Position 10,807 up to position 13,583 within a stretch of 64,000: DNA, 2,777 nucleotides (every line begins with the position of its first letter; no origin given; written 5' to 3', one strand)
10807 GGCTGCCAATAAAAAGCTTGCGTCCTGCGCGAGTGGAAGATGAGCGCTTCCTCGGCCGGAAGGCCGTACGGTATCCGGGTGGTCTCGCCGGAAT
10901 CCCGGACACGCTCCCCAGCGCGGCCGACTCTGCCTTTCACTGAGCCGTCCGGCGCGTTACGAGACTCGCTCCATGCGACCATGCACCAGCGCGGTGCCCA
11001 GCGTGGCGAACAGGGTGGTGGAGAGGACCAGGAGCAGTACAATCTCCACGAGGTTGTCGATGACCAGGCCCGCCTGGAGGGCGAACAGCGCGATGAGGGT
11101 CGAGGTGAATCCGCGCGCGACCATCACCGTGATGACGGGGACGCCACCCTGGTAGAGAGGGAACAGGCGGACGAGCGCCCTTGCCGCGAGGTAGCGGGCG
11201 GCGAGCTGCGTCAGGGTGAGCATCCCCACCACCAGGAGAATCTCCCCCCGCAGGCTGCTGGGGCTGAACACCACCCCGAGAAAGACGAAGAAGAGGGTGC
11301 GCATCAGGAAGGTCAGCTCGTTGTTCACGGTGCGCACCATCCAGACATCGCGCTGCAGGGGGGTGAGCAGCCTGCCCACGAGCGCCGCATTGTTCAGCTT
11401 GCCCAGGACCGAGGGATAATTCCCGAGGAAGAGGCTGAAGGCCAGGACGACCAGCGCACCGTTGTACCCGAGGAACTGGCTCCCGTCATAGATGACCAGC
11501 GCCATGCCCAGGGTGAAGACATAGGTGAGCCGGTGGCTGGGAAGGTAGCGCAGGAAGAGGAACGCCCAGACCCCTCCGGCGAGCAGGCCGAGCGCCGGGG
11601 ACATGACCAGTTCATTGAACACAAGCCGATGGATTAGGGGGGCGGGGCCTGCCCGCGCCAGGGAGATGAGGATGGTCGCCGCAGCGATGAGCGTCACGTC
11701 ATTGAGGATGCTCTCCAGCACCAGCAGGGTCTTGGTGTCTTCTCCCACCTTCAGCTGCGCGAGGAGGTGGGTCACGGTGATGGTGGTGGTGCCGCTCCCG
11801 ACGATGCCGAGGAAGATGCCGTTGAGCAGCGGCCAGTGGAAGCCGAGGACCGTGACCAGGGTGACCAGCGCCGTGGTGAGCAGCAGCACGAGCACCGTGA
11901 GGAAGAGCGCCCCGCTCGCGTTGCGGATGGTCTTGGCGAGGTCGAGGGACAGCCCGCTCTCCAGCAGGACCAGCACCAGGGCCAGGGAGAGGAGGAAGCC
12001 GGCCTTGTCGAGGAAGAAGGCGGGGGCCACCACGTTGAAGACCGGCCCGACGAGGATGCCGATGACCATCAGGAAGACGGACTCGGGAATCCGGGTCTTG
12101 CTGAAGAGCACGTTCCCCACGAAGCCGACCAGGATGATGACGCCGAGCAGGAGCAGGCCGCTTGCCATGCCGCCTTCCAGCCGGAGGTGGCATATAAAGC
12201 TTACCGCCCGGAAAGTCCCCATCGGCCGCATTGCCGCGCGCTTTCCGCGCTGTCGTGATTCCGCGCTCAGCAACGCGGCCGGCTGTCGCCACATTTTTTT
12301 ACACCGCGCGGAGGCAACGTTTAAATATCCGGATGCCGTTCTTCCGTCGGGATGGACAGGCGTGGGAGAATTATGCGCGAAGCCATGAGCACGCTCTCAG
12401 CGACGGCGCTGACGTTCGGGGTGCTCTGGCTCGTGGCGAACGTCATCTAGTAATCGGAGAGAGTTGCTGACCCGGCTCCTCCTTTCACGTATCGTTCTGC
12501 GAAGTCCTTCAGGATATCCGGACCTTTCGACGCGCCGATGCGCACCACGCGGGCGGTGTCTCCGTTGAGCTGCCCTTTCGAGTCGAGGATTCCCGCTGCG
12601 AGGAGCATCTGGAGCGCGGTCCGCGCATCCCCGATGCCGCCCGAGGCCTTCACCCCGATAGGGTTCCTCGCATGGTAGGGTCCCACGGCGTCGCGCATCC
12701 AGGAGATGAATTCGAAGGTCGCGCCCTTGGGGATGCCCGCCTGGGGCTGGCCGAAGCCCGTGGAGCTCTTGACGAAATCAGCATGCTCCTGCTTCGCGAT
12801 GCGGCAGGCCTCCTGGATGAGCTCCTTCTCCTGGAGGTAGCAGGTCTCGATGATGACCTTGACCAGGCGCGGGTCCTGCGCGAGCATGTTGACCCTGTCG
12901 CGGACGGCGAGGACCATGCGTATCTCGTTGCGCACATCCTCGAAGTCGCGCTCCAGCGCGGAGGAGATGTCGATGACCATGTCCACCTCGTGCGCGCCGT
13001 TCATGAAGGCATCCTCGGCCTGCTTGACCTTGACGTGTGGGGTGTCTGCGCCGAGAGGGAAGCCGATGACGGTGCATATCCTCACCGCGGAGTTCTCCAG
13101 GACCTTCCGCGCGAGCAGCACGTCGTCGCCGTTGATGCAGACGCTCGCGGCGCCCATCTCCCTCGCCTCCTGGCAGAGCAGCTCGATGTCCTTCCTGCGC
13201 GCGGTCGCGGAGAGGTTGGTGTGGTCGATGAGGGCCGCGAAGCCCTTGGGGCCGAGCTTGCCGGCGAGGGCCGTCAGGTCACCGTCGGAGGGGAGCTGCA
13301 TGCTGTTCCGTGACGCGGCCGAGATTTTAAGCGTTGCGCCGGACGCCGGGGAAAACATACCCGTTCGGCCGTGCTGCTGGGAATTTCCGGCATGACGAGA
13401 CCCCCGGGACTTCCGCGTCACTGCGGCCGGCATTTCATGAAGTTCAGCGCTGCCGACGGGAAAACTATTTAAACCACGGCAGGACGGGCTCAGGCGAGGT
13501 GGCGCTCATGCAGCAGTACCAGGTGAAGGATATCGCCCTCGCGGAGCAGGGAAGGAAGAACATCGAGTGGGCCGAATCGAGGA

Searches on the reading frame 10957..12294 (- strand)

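Call 3: search_protein_families(library=pfam, proteins=[window:10957-12294:-], max_evalue=0.01)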
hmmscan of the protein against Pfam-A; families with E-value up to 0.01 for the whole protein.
window:10957-12294:- (445 aa): 1 family
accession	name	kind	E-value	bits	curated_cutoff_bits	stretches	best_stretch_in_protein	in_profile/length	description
PF00999.27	Na_H_Exchanger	-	4.9e-24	85.3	26.2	1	58-435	8-370/375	Sodium/hydrogen exchanger, transmembrane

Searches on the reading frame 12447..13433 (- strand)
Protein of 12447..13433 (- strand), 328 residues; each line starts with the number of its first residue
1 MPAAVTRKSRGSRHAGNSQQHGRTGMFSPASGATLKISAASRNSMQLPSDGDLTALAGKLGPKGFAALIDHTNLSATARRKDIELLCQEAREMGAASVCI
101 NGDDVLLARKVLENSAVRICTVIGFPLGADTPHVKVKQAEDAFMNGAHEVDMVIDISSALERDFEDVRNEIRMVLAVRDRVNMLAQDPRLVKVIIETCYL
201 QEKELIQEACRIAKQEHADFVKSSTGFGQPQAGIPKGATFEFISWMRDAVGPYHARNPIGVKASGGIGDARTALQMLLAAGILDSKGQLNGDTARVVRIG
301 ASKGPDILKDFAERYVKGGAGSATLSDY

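Call 3: search_protein_families(library=pfam, proteins=[window:12447-13433:-], max_evalue=0.01)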
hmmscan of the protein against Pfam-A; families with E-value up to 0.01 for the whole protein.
window:12447-13433:- (328 aa): 1 family
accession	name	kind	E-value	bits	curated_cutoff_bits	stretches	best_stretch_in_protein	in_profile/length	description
PF01791.15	DeoC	-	1.8e-13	51.1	23.8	1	68-282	5-213/229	DeoC/LacD family aldolase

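Call 87: search_protein_families(library=ncbifam, proteins=[window:12447-13433:-], max_evalue=0.00001)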
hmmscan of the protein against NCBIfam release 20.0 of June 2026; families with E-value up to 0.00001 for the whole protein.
window:12447-13433:- (328 aa): 1 family
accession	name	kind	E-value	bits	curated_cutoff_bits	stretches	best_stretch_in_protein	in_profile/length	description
TIGR00126.1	deoC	equivalog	8e-56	188.8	117.3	1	66-280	3-197/211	deoxyribose-phosphate aldolase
